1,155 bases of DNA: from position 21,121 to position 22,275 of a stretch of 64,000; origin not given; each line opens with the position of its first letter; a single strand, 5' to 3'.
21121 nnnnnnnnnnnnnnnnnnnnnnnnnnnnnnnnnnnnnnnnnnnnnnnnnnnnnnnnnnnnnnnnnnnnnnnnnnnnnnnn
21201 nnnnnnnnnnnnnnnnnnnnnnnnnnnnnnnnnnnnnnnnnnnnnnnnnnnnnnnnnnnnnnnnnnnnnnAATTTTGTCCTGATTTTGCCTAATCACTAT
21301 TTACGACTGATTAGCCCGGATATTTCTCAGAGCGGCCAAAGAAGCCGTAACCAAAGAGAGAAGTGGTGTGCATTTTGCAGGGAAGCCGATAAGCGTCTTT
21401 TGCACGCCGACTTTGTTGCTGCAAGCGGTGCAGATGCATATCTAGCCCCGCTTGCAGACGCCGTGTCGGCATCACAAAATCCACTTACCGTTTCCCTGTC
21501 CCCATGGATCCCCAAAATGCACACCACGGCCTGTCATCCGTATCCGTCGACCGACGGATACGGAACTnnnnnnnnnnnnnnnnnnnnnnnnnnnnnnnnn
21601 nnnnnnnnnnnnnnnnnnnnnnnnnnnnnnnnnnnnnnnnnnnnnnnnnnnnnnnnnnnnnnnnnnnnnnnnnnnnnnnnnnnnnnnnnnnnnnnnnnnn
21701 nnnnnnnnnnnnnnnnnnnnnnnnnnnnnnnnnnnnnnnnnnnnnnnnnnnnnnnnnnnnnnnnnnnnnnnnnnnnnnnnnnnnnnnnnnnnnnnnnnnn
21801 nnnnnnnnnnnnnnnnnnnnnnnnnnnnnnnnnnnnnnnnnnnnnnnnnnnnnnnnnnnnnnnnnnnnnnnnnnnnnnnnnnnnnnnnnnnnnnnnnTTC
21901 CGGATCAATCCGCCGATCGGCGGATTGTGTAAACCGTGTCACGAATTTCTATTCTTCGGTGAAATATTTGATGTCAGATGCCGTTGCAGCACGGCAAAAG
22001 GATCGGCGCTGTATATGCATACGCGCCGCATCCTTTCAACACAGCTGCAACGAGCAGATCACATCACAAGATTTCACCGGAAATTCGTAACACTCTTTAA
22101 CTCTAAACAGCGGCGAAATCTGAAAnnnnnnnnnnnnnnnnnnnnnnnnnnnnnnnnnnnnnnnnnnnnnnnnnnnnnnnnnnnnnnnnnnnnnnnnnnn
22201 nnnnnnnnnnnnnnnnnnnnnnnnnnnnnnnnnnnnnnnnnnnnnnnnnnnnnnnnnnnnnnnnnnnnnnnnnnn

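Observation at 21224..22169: About 1 kb of non-coding DNA dense with perfect palindromes and a closed multi-hairpin element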

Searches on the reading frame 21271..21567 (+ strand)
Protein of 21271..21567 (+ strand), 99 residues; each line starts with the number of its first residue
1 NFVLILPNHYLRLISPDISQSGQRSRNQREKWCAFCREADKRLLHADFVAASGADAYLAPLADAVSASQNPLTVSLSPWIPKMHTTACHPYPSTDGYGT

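Call 55: find_related_loci(query=window:21286-21567:+, collection=metagenome_contigs, flank=10000)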
Query seq(94 aa) (94 aa) in metagenome_contigs; peptide patterns used: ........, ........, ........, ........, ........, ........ (x = any residue, [..] = any of these).
340 stretches matched a pattern; 3 encode a relative of the query (tblastn E <= 1e-3); 3 distinct loci.
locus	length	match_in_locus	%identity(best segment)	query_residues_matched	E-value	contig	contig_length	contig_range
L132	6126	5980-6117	48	26-93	1e-9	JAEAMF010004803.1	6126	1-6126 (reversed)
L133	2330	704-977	51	9-93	2e-9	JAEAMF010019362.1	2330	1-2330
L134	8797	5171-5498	47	1-93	2e-11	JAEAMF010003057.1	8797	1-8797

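Call 61: search_protein_families(library=pfam, proteins=[L134:3170-5185:+, L134:5756-7144:-, L134:2009-3100:+, L133:121-606:+, L133:1125-2087:-, L132:4375-6090:-, L132:3660-4361:-, L132:486-3596:-])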
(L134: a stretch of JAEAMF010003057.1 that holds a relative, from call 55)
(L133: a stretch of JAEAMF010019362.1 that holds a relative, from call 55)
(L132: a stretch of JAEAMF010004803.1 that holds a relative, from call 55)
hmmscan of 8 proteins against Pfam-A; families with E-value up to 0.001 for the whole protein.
L134:3170-5185:+ (671 aa): 6 families
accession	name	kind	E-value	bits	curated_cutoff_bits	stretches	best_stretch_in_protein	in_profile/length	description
PF03808.19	Glyco_tran_WecG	-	2e-49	168.1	27.4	1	475-636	2-160/168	Glycosyl transferase WecG/TagA/CpsF family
PF00534.26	Glycos_transf_1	-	3.8e-31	108.4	26.4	1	220-379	3-171/172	Glycosyl transferases group 1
PF13692.12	Glyco_trans_1_4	-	1.1e-28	100.7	27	1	233-364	2-140/142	Glycosyl transferases group 1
PF13439.12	Glyco_transf_4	-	4.3e-19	69.6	28.5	1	15-202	3-167/170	Glycosyltransferase Family 4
PF13579.12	Glyco_trans_4_4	-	7.5e-18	65.8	29.7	1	15-199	2-157/158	Glycosyl transferase 4-like domain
PF13524.12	Glyco_trans_1_2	-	5.1e-10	39.9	25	1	249-383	4-131/144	Glycosyl transferase-like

L134:5756-7144:- (462 aa): 1 family
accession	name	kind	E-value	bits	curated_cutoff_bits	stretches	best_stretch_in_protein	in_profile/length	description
PF14907.12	NTP_transf_5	-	1.4e-50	172.7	31.2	1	59-310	6-248/249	Uncharacterised nucleotidyltransferase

L134:2009-3100:+ (363 aa): 0 families

L133:121-606:+ (161 aa): 2 families
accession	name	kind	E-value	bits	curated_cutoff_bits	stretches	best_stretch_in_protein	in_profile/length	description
PF01370.27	Epimerase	-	9.7e-18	64.9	20.9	1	2-82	155-240/240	NAD dependent epimerase/dehydratase family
PF16363.11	GDP_Man_Dehyd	-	1.1e-14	55.1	27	1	2-142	166-329/332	GDP-mannose 4,6 dehydratase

L133:1125-2087:- (320 aa): 1 family
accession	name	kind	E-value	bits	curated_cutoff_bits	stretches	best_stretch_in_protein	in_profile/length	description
PF03989.18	DNA_gyraseA_C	-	5.6e-89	291.8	27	6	260-304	1-45/48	DNA gyrase C-terminal domain, beta-propeller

L132:4375-6090:- (571 aa): 1 family
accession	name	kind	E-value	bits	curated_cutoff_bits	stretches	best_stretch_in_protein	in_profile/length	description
PF06253.16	MTTB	-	1.4e-79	267.9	25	1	97-568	30-498/500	Trimethylamine methyltransferase (MTTB)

L132:3660-4361:- (233 aa): 2 families
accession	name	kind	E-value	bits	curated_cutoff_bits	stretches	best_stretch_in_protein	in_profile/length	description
PF02777.23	Sod_Fe_C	-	2.4e-38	130.7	20.9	1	128-229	1-102/102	Iron/manganese superoxide dismutases, C-terminal domain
PF00081.27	Sod_Fe_N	-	6.4e-24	84.7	27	1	40-120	5-81/82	Iron/manganese superoxide dismutases, alpha-hairpin domain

L132:486-3596:- (1036 aa): 5 families
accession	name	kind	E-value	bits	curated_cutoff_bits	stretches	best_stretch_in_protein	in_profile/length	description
PF17128.10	DUF5107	-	2.5e-113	378.6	24.4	1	59-365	3-310/310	Domain of unknown function (DUF5107)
PF14559.12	TPR_19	-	1e-08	35.8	25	0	520-561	5-46/68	Tetratricopeptide repeat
PF13432.12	TPR_16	-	9e-06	26.5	32.7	0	814-867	2-55/65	Tetratricopeptide repeat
PF12895.13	ANAPC3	-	8.9e-05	23.1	27.2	0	822-886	2-64/82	Anaphase-promoting complex, cyclosome, subunit 3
PF13428.12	TPR_14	-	0.00025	21.8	23.5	0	509-548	4-43/44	Tetratricopeptide repeat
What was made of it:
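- Closest known: Integron attC sites. Different: Neighbours include core genes such as gyrA (call 61).
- These copies are flanked by a glycosyltransferase and a nucleotidyltransferase, an epimerase and gyrA, and MTTB (call 61). The same element sits beside unrelated genes (call 61).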

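Call 83: search_protein_representatives(protein=window:21271-21567:+)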
Query: 99 residues. Proteins with E-value up to 0.001 (for the whole library): 1; up to 1e-10: 0; up to 1e-30: 0. The best 1 are listed.
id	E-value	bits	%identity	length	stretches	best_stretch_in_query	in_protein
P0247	1.3e-04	38.3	27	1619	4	11-56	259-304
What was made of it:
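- Checked: The 99-aa frame found nothing meaningful among 1.84 billion representatives (call 83).
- Tried and rejected: The 99-aa frame against 1.84 billion representatives gave one spurious hit (call 83).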

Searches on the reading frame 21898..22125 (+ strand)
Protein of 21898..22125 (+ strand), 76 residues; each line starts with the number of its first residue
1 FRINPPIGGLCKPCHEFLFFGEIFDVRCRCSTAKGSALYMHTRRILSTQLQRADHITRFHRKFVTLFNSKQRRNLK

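Call 75: find_related_loci(query=window:21898-22125:+, collection=viral_contigs, flank=5000)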
Query seq(76 aa) (76 aa) in viral_contigs; peptide patterns used: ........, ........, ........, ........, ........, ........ (x = any residue, [..] = any of these).
10 stretches matched a pattern, but none encodes a relative of the query by tblastn (E <= 1e-3).
